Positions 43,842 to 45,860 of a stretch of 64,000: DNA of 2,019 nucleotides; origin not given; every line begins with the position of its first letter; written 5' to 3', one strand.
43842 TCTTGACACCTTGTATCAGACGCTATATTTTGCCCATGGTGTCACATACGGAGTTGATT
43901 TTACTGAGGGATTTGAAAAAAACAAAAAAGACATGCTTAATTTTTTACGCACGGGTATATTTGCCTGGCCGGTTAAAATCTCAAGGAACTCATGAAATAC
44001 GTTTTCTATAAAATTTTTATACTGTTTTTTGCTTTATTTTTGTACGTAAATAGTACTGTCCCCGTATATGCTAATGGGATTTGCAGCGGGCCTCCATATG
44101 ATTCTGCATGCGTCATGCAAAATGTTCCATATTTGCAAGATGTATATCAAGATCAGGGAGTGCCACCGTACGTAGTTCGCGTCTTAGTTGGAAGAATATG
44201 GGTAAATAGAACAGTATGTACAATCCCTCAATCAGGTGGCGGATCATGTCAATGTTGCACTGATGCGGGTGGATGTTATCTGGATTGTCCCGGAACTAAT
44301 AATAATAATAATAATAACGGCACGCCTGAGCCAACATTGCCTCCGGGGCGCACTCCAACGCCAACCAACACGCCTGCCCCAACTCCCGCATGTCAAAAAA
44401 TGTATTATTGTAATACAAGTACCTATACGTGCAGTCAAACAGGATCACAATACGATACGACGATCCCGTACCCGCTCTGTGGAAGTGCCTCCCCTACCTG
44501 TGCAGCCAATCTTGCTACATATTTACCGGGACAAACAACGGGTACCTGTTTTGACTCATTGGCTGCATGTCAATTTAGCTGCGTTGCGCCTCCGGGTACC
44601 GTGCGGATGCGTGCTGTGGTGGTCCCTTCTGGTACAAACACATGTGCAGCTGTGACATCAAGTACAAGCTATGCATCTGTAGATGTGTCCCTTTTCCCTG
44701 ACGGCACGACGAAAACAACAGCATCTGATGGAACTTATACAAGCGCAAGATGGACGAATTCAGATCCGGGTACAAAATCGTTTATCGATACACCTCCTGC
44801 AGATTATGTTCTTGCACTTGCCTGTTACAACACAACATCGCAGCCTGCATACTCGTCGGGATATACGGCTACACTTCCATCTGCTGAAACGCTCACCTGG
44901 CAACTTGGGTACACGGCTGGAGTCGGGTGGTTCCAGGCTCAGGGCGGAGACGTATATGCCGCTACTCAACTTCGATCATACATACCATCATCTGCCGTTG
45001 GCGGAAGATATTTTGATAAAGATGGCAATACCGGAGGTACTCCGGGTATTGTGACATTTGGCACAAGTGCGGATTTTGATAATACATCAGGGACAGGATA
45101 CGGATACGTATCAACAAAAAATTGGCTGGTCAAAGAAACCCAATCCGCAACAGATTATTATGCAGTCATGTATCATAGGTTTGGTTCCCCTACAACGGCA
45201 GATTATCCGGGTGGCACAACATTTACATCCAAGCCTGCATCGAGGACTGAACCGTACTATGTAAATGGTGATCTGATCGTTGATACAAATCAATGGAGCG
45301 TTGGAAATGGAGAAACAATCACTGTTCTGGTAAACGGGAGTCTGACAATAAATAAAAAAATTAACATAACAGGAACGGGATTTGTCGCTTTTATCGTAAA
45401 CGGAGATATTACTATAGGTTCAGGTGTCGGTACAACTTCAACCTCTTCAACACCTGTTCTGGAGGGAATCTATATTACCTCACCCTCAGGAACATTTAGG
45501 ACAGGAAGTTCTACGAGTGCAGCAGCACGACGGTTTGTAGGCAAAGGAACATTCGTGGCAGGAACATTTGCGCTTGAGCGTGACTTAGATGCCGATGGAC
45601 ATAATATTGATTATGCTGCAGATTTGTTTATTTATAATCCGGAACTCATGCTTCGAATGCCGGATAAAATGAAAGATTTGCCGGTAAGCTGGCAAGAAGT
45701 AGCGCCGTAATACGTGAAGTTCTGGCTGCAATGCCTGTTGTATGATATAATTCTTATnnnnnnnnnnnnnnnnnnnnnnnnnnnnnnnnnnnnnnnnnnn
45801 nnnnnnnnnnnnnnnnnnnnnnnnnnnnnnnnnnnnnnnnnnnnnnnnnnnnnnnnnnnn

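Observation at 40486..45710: Promoter-driven three-gene operon of unknown-function envelope proteins immediately upstream of rpmH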

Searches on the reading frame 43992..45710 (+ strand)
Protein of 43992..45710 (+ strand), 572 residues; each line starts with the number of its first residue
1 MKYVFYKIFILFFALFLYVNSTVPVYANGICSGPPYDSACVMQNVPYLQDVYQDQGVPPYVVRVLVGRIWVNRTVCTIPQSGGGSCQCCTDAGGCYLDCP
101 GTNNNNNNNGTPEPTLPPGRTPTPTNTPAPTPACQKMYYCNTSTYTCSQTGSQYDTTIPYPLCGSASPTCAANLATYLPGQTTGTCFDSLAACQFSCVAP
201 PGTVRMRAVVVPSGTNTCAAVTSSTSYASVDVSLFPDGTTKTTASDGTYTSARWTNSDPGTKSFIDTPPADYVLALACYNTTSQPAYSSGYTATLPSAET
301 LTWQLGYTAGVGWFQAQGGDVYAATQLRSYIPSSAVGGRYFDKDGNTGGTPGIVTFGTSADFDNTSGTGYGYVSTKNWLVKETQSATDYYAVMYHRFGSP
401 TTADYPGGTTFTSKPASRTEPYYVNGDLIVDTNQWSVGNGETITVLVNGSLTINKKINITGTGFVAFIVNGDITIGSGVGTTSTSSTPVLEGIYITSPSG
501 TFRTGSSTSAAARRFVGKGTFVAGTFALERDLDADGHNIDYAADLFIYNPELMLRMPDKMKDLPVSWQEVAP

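Call 6: search_protein_families(library=pfam, proteins=[window:43992-45710:+], max_evalue=1)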
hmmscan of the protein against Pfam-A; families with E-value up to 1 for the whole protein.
window:43992-45710:+ (572 aa): 2 families
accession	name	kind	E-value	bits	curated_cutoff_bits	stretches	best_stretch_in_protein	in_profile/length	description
PF23981.1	DUF7305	-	2.6e-05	24.6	27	1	422-509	51-138/185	Domain of unknown function (DUF7305)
PF07202.18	Tcp10_C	-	0.018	15.1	36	1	233-248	7-22/35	T-complex protein 10 C-terminus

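Call 7: search_protein_families(library=ncbifam, proteins=[window:43992-45710:+], max_evalue=1)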
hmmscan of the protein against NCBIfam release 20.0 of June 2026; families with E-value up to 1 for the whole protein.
window:43992-45710:+ (572 aa): 0 families

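Call 8: search_solved_structures(query=window:43992-45710:+, max_evalue=1)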
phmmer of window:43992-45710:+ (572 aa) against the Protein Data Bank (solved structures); distinct sequences matched with E-value up to 1: 0.

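Call 11: find_homologous_proteins(query=window:43992-45710:+)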
Query window:43992-45710:+ (572 aa): 73 proteins with E <= 0.001 among 8000 candidates.
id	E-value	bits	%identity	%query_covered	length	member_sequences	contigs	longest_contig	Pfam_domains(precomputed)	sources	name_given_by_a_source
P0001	0.0e+0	1313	100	100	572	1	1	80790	-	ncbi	-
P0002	1.9e-260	884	68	100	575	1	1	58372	PF23981.2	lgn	-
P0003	9.4e-249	845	67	100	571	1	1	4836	PF23981.2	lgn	-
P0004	1.3e-244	831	69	100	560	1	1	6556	-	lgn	-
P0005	5.1e-240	816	67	99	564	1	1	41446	-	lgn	-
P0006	6.6e-185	634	77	64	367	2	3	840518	-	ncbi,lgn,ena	-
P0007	3.0e-155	536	51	100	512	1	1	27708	PF23981.2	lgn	-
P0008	1.9e-126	441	53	65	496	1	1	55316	PF23981.2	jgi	jgi:hypothetical protein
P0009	6.6e-124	433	52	72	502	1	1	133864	PF23981.2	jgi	jgi:hypothetical protein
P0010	4.7e-120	420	57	64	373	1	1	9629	PF23981.2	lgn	-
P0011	2.1e-116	408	52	71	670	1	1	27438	PF23981.2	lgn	-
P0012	2.4e-116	408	53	69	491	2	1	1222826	-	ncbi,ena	-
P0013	6.6e-116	407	52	68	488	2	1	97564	-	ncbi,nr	ncbi:MAG: hypothetical protein FJZ86_03840 [Chloroflexi bacterium]|nr:hypothetical protein [Chlorofl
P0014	6.7e-111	390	56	64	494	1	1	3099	PF23981.2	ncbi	-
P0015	1.8e-110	389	55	64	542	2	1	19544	PF23981.2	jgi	jgi:hypothetical protein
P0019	1.8e-102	362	52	56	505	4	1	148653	PF23981.2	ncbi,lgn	-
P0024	9.0e-97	343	58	48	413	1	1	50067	PF23981.2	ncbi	-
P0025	2.2e-95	339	49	71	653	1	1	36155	PF23981.2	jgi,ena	-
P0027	3.4e-94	335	52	59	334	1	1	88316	PF23981.2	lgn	-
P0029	3.7e-93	331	48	69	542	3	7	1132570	-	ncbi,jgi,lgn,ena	-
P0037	9.4e-88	314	53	54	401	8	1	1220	PF23981.2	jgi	-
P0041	1.1e-85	307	51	53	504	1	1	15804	PF23981.2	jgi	-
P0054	1.6e-72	263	42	65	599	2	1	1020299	-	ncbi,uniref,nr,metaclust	ncbi:hypothetical protein A3A79_01440 [Candidatus Gottesmanbacteria bacterium RIFCSPLOWO2_01_FULL_43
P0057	8.6e-68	248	38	86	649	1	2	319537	-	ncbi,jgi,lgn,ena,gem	-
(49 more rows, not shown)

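Call 15: find_encoding_contigs(protein=P0002, flank=10000, max_places=3)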
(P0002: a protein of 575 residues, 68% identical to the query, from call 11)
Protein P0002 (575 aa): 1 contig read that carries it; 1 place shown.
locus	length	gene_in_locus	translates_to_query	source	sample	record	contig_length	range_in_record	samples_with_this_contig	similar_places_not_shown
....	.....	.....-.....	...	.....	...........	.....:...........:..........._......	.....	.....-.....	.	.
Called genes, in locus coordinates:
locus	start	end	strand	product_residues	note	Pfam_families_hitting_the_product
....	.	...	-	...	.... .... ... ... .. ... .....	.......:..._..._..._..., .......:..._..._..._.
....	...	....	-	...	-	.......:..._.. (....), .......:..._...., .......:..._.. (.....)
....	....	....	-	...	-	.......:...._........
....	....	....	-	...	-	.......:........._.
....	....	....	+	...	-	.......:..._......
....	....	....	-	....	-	-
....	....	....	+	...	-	-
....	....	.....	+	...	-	-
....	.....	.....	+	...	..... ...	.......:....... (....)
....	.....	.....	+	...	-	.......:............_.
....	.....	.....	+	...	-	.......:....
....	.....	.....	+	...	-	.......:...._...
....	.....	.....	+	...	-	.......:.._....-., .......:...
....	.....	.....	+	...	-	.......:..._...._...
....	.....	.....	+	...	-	?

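Call 16: find_encoding_contigs(protein=P0001, flank=10000, max_places=2)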
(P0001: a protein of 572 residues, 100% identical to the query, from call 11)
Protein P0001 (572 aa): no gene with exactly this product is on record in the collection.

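Call 24: find_encoding_contigs(protein=P0006, flank=10000, max_places=2)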
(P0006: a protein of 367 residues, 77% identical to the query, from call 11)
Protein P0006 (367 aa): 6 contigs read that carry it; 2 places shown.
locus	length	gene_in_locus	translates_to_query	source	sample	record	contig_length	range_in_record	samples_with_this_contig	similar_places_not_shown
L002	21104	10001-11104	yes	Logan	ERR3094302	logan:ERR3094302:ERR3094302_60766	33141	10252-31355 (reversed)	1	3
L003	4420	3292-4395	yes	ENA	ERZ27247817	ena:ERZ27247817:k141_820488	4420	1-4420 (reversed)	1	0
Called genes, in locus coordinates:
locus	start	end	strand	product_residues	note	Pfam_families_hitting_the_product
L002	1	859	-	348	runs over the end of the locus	PF00534:Glycos_transf_1, PF13692:Glyco_trans_1_4, PF13524:Glyco_trans_1_2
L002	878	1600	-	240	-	PF00005:ABC_tran, PF13304:AAA_21 (faint)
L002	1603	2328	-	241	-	PF01061:ABC2_membrane, PF12698:ABC2_membrane_3 (weak)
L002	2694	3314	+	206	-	PF02397:Bac_transf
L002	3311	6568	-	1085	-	-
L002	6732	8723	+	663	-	-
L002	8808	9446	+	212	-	-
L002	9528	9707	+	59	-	-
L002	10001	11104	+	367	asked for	-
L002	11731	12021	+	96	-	PF01809:YidD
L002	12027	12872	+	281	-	PF02096:60KD_IMP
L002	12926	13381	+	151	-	PF13083:KH_KhpA-B, PF01424:R3H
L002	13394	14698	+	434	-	PF04932:Wzy_C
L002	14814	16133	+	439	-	PF01943:Polysacc_synt, PF13440:Polysacc_synt_3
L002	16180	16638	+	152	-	PF00075:RNase_H, PF13456:RVT_3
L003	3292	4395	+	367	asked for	-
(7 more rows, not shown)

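Call 25: find_encoding_contigs(protein=P0054, flank=10000, max_places=2)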
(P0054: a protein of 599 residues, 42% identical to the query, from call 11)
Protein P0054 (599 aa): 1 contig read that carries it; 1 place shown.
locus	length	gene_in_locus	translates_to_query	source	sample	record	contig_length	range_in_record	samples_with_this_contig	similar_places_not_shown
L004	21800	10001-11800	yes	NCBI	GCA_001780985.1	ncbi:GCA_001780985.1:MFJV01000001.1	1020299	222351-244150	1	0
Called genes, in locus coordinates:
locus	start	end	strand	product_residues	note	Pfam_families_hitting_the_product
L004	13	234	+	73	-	PF07883:Cupin_2 (faint)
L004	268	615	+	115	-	-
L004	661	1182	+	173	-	-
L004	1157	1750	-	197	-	PF04294:VanW (faint)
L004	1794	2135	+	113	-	PF03819:MazG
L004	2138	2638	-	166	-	PF04307:YdjM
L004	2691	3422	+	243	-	PF03734:YkuD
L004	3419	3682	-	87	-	-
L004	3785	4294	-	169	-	-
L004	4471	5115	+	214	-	PF08843:AbiEii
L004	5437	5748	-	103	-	PF01909:NTP_transf_2, PF18765:Polbeta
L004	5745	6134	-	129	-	PF05168:HEPN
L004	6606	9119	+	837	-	-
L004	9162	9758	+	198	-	-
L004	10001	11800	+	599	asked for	-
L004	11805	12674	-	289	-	PF00483:NTP_transferase, PF12804:NTP_transf_3 (weak)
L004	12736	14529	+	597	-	-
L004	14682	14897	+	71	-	PF00584:SecE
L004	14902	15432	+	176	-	PF02357:NusG, PF00467:KOW (weak)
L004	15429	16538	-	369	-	-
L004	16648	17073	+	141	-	PF03946:Ribosomal_L11_N, PF00298:Ribosomal_L11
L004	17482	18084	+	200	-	PF00687:Ribosomal_L1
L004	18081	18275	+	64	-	-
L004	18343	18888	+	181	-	PF00466:Ribosomal_L10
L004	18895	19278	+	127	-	PF16320:Ribosomal_L12_N, PF00542:Ribosomal_L12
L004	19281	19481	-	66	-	PF12728:HTH_17, PF13411:MerR_1, PF00376:MerR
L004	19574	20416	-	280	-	PF16268:DUF4921 (faint), PF16285:DUF4931_N (faint), PF01087:GalP_UDP_transf (weak)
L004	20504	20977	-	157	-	PF04019:DUF359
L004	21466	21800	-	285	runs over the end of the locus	PF00923:TAL_FSA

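Call 31: find_encoding_contigs(protein=P0012, flank=8000, max_places=1)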
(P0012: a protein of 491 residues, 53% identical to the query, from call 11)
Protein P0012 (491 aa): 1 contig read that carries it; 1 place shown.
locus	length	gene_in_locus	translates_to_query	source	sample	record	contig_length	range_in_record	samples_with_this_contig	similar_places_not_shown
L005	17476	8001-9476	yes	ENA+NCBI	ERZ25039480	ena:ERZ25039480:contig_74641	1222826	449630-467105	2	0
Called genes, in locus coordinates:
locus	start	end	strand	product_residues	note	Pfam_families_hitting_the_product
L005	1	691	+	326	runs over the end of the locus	PF00248:Aldo_ket_red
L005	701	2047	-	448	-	PF00282:Pyridoxal_deC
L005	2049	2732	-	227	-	PF13578:Methyltransf_24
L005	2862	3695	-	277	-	PF01063:Aminotran_4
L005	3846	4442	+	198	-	PF02397:Bac_transf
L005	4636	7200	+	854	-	-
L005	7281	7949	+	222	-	-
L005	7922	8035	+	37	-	-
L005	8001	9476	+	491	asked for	-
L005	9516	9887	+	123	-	PF05635:23S_rRNA_IVP, PF22296:bAvd (weak)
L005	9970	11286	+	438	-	PF02366:PMT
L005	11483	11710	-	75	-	-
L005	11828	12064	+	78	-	PF01809:YidD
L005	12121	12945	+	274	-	PF02096:60KD_IMP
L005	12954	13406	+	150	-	PF13083:KH_KhpA-B, PF01424:R3H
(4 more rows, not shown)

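Call 32: find_encoding_contigs(protein=P0029, flank=8000, max_places=1)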
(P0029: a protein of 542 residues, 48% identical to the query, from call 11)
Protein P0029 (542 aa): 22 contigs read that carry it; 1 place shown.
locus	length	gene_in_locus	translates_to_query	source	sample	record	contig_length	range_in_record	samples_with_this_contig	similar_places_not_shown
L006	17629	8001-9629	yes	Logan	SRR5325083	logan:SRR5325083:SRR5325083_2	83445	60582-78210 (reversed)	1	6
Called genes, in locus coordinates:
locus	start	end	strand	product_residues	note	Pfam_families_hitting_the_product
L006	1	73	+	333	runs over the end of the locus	-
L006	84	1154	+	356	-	PF13472:Lipase_GDSL_2 (faint)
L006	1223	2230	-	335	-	PF01073:3Beta_HSD, PF01370:Epimerase, PF02719:Polysacc_synt_2, PF04321:RmlD_sub_bind, PF07993:NAD_binding_4 (faint), PF13460:NAD_binding_10, PF16363:GDP_Man_Dehyd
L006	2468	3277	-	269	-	-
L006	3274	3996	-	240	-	PF00005:ABC_tran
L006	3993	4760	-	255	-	PF01061:ABC2_membrane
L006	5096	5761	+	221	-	PF02397:Bac_transf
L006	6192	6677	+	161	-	-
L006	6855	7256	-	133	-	-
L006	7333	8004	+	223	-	-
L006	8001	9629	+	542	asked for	-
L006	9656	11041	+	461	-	PF26299:MurL_N, PF26298:MurL_epimerase_C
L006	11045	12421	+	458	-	PF21799:MurD-like_N (weak), PF08245:Mur_ligase_M, PF02875:Mur_ligase_C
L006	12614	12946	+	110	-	PF00825:Ribonuclease_P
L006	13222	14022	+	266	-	PF02096:60KD_IMP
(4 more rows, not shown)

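Call 33: find_encoding_contigs(protein=P0057, flank=8000, max_places=1)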
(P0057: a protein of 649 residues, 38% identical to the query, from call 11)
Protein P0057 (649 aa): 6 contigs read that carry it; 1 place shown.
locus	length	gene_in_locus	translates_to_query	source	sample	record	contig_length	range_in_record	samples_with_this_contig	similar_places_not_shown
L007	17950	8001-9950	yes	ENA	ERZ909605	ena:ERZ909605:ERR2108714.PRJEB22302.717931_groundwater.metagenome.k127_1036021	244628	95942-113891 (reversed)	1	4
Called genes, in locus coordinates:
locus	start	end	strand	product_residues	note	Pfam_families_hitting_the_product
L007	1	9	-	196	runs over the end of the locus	-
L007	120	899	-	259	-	PF01061:ABC2_membrane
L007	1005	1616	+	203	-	PF02397:Bac_transf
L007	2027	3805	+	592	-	PF02543:Carbam_trans_N, PF00814:TsaD (faint), PF16861:Carbam_trans_C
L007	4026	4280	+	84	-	PF02604:PhdYeFM_antitox (weak)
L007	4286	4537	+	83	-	PF05016:ParE_toxin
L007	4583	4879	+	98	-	PF01909:NTP_transf_2, PF18765:Polbeta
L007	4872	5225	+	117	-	PF01934:HepT-like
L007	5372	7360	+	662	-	-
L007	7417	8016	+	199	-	-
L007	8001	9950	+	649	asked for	-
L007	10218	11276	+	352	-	PF08240:ADH_N, PF00107:ADH_zinc_N, PF13602:ADH_zinc_N_2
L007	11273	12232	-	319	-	PF03576:Peptidase_S58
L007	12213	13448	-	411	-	PF02441:Flavoprotein, PF04127:DFP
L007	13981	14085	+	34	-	-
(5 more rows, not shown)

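Call 34: predict_structure(alignment_id=A1)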
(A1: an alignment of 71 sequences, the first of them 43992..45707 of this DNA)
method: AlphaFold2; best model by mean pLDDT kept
length: 572 residues; sequences in the alignment: 71
mean_pLDDT: 82.0   pTM: 0.65
mean pLDDT of the five models: 82.0, 81.0, 80.7, 78.6, 78.1
residues with pLDDT >= 90: 292; 70-90: 152; 50-70: 68; < 50: 60
segments of 3 or more residues with pLDDT < 50: 22-28, 97-128, 159-167, 563-572
pLDDT, mean of each block of 10 residues (from residue 1): 83 88 49 64 80 78 78 78 63 54 40 41 45 62 75 52 46 57 65 77 97 92 96 95 96 95 93 93 97 96 94 90 84 91 80 85 83 88 86 95 97 97 98 96 98 98 98 97 97 96 92 96 93 92 95 91 46 35
secondary structure, 60 per line:
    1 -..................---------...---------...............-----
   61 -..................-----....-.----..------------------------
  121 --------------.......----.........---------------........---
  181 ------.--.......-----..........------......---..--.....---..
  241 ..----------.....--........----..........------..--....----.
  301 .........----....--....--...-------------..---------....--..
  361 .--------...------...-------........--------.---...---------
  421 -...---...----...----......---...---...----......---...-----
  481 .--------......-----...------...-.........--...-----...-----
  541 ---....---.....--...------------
elements in order: H2-19 E41-55 E62-79 E85-88 E135-141 E146-154 H170-177 H190-196 E202-211 H218-223 E231-235 E239-242 E253-257 E260-267 E272-281 E292-295 E300-309 E314-317 E320-323 E326-328 E353-356 E359-361 E379-381 H389-396 E409-411 E422-424 E428-430 E435-437 E442-447 E451-453 E457-459 E464-469 E473-475 E490-495 E501-503 E514-522 E525-527 E544-547 H551-555

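Call 104: search_protein_families(library=phrogs, proteins=[window:43992-45707:+], max_evalue=0.01)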
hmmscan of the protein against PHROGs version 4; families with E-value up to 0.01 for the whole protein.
window:43992-45707:+ (572 aa): 0 families

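Call 105: search_protein_families(library=padloc, proteins=[window:43992-45707:+], max_evalue=0.01)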
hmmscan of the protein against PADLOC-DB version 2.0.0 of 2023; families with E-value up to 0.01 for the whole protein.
window:43992-45707:+ (572 aa): 0 families

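Call 106: search_solved_structures(query=A1, max_evalue=10)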
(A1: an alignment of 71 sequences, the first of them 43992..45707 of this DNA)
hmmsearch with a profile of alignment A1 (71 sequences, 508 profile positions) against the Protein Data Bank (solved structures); distinct sequences matched with E-value up to 10: 7.
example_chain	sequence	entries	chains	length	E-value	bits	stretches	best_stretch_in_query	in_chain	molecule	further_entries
9q7c_C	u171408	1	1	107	0.22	13.3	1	215-264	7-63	RP.092 Light Chain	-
6kz0_C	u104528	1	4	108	0.28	13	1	215-265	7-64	GGVV L chain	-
9n38_L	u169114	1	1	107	0.31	12.8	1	217-264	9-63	STAU-15 Light Chain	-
2kpy_A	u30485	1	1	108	0.75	11.5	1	57-124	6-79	Major pollen allergen Art v 1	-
9plr_A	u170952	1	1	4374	0.92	11.2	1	49-209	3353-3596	E3 ubiquitin-protein ligase HUWE1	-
9plq_A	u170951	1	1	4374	0.92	11.2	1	49-209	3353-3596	E3 ubiquitin-protein ligase HUWE1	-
7jq9_A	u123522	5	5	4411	0.93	11.2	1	49-209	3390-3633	E3 ubiquitin-protein ligase HUWE1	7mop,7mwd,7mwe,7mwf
